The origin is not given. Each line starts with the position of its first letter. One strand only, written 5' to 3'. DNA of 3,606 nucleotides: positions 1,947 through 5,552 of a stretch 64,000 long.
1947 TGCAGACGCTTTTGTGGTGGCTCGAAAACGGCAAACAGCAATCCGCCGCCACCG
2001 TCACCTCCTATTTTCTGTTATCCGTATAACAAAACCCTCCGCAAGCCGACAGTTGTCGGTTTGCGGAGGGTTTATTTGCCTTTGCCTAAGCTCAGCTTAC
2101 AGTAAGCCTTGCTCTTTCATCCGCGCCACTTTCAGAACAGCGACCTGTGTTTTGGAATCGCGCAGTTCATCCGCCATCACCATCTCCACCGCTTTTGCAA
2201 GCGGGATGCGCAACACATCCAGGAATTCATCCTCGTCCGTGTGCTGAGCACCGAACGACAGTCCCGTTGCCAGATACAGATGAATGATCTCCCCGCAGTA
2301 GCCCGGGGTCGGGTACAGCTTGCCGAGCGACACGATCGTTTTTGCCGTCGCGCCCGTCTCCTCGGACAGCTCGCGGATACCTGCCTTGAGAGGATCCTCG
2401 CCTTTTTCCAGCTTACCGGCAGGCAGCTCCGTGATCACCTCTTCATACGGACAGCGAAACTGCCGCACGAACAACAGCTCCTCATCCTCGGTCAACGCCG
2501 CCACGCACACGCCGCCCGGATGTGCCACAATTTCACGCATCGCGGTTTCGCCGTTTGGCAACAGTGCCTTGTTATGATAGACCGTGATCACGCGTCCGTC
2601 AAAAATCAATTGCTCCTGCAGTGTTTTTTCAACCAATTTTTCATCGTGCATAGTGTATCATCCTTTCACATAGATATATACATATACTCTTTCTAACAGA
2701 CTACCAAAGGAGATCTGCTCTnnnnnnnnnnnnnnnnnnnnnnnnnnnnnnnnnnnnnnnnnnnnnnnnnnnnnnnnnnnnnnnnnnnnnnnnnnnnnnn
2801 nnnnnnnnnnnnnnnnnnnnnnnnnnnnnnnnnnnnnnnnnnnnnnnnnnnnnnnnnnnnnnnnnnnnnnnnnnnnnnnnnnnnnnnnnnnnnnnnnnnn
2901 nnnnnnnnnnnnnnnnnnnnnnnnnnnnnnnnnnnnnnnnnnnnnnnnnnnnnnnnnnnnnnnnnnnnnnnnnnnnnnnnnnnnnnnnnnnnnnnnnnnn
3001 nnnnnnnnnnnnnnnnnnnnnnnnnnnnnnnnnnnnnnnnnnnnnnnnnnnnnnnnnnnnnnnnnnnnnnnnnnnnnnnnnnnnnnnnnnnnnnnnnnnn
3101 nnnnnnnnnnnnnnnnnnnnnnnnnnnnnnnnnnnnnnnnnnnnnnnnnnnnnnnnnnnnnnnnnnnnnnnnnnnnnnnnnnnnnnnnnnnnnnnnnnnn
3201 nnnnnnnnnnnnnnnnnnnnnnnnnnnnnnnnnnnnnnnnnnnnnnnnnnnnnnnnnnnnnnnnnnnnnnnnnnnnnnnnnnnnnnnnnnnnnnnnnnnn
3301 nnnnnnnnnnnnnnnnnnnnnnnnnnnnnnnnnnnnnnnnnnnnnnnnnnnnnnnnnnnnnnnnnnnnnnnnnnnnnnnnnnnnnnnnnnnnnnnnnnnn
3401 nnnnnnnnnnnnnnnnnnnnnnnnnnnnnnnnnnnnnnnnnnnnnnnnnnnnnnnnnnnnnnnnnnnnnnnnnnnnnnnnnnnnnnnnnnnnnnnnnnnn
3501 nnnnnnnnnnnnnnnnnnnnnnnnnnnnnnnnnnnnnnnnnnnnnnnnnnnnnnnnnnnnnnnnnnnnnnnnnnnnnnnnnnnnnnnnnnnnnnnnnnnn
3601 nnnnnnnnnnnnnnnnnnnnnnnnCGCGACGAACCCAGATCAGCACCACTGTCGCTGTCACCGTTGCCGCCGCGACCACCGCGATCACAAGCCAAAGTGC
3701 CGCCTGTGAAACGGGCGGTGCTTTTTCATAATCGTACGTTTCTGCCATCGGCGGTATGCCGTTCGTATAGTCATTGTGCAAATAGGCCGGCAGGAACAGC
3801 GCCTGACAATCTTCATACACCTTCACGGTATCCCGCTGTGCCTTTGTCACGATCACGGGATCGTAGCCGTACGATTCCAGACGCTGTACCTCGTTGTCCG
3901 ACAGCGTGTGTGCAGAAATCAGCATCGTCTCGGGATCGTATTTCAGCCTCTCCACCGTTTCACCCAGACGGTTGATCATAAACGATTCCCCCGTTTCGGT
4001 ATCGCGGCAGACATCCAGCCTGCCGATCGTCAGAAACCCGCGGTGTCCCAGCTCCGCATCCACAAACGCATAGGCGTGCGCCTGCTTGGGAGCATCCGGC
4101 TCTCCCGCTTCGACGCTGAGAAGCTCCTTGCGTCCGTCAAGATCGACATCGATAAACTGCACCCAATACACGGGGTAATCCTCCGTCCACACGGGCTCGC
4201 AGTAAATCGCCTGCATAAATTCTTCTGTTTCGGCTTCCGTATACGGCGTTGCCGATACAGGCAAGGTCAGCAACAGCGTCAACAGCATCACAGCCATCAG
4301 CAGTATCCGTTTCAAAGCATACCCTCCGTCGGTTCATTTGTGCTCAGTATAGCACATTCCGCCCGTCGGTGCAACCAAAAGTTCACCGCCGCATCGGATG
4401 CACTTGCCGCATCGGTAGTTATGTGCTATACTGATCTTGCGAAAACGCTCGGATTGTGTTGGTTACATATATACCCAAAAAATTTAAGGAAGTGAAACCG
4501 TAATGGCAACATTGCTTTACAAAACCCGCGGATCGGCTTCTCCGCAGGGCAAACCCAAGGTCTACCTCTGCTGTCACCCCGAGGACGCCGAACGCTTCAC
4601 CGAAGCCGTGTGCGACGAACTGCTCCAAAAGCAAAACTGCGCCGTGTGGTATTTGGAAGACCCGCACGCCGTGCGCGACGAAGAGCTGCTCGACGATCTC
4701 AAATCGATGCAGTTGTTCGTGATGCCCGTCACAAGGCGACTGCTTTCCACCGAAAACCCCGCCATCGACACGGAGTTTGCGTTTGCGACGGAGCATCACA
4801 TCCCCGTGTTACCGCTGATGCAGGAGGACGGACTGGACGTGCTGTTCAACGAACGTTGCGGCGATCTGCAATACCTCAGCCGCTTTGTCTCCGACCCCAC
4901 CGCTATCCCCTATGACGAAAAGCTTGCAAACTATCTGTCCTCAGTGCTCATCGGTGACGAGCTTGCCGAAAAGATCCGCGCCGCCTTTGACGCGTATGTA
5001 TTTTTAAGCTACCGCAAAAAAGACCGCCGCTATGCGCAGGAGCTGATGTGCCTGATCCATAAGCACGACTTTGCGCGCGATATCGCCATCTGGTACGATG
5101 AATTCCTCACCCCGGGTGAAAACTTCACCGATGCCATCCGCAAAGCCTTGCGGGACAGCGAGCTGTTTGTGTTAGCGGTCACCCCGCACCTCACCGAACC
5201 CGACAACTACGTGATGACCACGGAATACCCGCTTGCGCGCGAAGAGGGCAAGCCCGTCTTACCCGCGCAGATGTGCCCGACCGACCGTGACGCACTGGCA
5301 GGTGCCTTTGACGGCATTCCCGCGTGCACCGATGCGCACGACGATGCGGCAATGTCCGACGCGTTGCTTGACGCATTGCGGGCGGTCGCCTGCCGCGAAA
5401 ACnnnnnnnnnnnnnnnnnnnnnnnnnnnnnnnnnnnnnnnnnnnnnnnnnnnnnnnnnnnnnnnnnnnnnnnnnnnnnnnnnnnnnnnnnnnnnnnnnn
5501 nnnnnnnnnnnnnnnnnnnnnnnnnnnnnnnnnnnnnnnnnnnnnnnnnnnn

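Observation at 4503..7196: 897-aa protein with two tandem TIR domains, Sel1 repeats and a nine-unit 47-aa repeat array, in a single-gene transcription unit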

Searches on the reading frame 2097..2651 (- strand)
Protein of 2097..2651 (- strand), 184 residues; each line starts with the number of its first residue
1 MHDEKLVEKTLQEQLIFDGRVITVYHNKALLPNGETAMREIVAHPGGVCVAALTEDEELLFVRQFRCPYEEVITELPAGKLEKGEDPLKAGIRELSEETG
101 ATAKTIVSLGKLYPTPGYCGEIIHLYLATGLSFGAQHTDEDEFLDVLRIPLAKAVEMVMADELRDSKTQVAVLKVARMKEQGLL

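Call 8: search_protein_families(library=pfam, proteins=[window:2097-2651:-], max_evalue=0.001)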
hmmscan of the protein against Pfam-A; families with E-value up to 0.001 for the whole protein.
window:2097-2651:- (184 aa): 1 family
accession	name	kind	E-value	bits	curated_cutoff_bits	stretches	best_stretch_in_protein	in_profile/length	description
PF00293.34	NUDIX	-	1.7e-14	54.4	21.1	1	46-154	4-118/134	NUDIX domain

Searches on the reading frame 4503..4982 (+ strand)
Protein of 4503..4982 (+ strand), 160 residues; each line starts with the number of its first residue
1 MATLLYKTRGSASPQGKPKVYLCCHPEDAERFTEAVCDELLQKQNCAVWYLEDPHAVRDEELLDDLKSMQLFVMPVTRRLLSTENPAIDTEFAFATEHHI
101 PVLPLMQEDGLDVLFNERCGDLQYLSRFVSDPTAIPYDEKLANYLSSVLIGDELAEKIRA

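Call 11: search_protein_families(library=pfam, proteins=[window:4503-4982:+], max_evalue=10)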
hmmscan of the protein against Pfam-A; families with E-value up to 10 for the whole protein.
window:4503-4982:+ (160 aa): 0 families

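Call 37: search_solved_structures(query=A2, max_evalue=10, show_alignments=3)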
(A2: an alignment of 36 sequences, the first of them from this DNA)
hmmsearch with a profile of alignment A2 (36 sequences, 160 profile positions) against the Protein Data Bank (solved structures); distinct sequences matched with E-value up to 10: 4.
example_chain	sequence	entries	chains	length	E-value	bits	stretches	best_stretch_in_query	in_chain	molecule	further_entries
5n5y_Q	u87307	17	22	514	0.26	14.4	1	57-129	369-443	RNA polymerase I-specific transcription initiation factor RRN7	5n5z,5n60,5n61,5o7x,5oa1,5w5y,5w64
2h31_A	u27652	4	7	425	0.27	14.3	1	91-127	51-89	Multifunctional protein ADE2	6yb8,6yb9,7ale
8uhw_A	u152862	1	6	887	0.58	13.3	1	65-117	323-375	Aldehyde-alcohol dehydrogenase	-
13he_A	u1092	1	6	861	0.61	13.2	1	65-117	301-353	Aldehyde-alcohol dehydrogenase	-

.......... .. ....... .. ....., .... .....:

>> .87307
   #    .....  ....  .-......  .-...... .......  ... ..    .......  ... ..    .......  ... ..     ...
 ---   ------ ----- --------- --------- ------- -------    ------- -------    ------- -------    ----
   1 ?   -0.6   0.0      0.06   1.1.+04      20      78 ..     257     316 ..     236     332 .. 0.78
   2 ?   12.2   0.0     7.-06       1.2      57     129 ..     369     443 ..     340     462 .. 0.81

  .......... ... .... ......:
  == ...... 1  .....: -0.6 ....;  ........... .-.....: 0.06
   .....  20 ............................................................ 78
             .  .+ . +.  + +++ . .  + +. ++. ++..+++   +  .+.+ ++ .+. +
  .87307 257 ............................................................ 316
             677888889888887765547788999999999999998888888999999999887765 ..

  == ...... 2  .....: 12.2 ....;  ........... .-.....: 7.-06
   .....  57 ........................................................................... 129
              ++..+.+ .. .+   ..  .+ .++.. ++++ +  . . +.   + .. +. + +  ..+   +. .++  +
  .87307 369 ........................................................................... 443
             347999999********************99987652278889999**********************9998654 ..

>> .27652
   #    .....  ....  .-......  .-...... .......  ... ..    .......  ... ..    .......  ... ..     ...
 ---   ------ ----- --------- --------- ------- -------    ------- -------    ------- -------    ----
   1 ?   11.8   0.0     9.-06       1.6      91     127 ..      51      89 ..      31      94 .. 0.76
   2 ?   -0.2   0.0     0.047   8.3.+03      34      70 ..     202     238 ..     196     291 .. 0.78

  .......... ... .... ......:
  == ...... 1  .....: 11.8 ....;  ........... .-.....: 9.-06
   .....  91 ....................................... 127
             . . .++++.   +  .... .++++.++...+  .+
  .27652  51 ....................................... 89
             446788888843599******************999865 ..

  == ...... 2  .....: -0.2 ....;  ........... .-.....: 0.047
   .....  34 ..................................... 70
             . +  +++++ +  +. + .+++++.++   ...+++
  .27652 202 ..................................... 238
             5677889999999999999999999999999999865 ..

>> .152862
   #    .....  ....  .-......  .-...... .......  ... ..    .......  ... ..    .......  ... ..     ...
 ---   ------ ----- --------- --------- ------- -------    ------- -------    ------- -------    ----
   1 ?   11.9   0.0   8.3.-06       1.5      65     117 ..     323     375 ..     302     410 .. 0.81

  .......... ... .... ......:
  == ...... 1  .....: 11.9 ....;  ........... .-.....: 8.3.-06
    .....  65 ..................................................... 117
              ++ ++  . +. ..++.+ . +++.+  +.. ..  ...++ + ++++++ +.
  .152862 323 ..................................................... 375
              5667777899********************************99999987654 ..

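Call 75: predict_structure(alignment_id=A2)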
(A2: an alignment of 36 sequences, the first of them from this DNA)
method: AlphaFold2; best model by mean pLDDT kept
length: 160 residues; sequences in the alignment: 36
mean_pLDDT: 89.9   pTM: 0.84
mean pLDDT of the five models: 89.9, 89.4, 89.2, 89.0, 88.5
residues with pLDDT >= 90: 128; 70-90: 21; 50-70: 11; < 50: 0
segments of 3 or more residues with pLDDT < 50: none
pLDDT, mean of each block of 10 residues (from residue 1): 92 92 95 94 95 93 94 96 94 95 94 93 86 85 89 52
secondary structure, 60 per line:
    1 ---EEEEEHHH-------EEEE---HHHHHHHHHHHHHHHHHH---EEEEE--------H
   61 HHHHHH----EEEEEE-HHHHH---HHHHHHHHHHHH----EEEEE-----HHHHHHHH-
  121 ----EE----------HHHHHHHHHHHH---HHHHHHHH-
elements in order: E4-8 E19-22 H26-43 E47-51 H60-66 E71-76 H78-82 H86-97 E102-106 H112-119 H137-148 H152-159

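Call 78: fold_search(model_id=the predicted structure, library=pdb)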
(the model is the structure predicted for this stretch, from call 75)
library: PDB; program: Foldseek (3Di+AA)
matches with E <= 10: 1465; with E <= 0.001: 8
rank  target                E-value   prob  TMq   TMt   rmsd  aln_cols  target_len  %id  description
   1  7djt_A                4.1e-04  1.00  0.52  0.15   6.2       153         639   13  Human SARM1 inhibitory state bounded with inhibitor dHNN (released 2021-05-19)
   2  4c6t_B                4.3e-04  1.00  0.52  0.50   7.1       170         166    9  Crystal structure of the RPS4 and RRS1 TIR domain heterodimer (released 2014-05-28)
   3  3hly_B                4.9e-04  1.00  0.46  0.50   6.6       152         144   16  Crystal Structure of the Flavodoxin-like domain from Synechococcus sp Q5MZP6_SYNP6 protein. Northeast Structural Genom (released 2009-06-09)
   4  3h16_B                5.3e-04  1.00  0.55  0.62   5.1       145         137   19  Crystal structure of a bacteria TIR domain, PdTIR from Paracoccus denitrificans (released 2009-06-16)
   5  4c6r_A                7.3e-04  1.00  0.50  0.49   7.0       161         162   10  Crystal structure of the TIR domain from the Arabidopsis Thaliana disease resistance protein RPS4 (released 2014-05-28)
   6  3hly_A                7.3e-04  1.00  0.42  0.45   7.2       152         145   18  Crystal Structure of the Flavodoxin-like domain from Synechococcus sp Q5MZP6_SYNP6 protein. Northeast Structural Genom (released 2009-06-09)
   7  5ku7_B                7.8e-04  1.00  0.51  0.50   7.5       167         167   15  Crystal structure of the TIR domain from the Muscadinia rotundifolia disease resistance protein RPV1 (released 2017-02-15)
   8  4c6t_D                8.3e-04  1.00  0.50  0.49   7.3       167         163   11  Crystal structure of the RPS4 and RRS1 TIR domain heterodimer (released 2014-05-28)
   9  9mw2_B                1.1e-03  1.00  0.51  0.58   5.4       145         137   12  Structure of SARM1 TIR domain bound to G6831 (released 2026-02-04)
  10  8q6q_D                1.2e-03  1.00  0.56  0.54   5.3       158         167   15  Structure of human immunity related GTPase Q in complex with GABARAPL2. (released 2024-08-28)
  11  7anw_A                1.2e-03  1.00  0.53  0.16   5.8       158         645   13  hSARM1 NAD+ complex (released 2020-11-11)
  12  3h16_D                1.3e-03  1.00  0.54  0.63   4.6       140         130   17  Crystal structure of a bacteria TIR domain, PdTIR from Paracoccus denitrificans (released 2009-06-16)
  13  7uxu_A                1.5e-03  1.00  0.54  0.62   4.7       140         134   21  CryoEM structure of the TIR domain from AbTir in complex with 3AD (released 2022-09-07)
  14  5teb_A                1.6e-03  1.00  0.49  0.47   7.4       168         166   12  Crystal Structure of the TIR domain from the Arabidopsis Thaliana disease resistance protein RPP1 (released 2017-02-01)
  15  7rx1_A                1.7e-03  1.00  0.51  0.47   7.3       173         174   14  Crystal structure of the TIR domain from the grapevine disease resistance protein RUN1 (released 2021-10-13)
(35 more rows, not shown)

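Call 95: search_protein_representatives(alignment_id=A2)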
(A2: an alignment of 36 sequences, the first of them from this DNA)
Query: 36 sequences, 160 profile positions. Proteins with E-value up to 0.001 (for the whole library): 2384; up to 1e-10: 2080; up to 1e-30: 1450. The best 150 are listed.
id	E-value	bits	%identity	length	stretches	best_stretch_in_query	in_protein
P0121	4.4e-121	416.8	-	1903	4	2-159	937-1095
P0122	2.4e-88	310.3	-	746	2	1-160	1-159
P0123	5.4e-86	302.7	-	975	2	1-160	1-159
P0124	7.7e-86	302.2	-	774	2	1-160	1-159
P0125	1.4e-85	301.3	-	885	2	1-160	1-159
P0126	6.2e-85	299.3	-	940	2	1-160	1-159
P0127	4.9e-84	296.3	-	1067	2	1-160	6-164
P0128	7.6e-84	295.7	-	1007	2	1-160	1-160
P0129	1.5e-83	294.8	-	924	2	1-160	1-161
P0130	1.5e-83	294.8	-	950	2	1-160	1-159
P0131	3.0e-83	293.8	-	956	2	1-160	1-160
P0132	3.1e-83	293.7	-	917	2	1-160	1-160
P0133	6.5e-83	292.7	-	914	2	1-160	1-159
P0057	7.2e-83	292.6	-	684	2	1-160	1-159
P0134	1.3e-82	291.7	-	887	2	1-160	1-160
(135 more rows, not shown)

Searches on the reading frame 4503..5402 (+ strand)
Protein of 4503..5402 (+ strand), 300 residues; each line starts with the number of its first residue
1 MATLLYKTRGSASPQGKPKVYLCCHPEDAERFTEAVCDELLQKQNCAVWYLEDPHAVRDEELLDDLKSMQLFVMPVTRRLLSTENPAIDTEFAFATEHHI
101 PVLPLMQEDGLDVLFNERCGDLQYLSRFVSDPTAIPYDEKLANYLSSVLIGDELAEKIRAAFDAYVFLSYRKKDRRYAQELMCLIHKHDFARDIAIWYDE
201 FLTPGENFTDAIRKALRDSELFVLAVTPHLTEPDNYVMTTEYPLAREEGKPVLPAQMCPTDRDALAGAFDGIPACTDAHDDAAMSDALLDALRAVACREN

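Call 65: search_dna_similar(query=window:4503-5402:+, collection=phages, mode=protein, max_evalue=0.001, max_rows=15)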
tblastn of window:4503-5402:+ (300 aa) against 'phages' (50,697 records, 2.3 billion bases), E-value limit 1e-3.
No match.

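Call 66: search_dna_similar(query=window:4503-5402:+, collection=plasmids, mode=protein, max_evalue=0.001, max_rows=15)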
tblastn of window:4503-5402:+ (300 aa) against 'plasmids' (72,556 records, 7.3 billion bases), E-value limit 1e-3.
No match.

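Call 105: search_protein_families(library=phrogs, proteins=[window:4503-5402:+], max_evalue=0.01)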
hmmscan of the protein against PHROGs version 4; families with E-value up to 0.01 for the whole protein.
window:4503-5402:+ (300 aa): 0 families
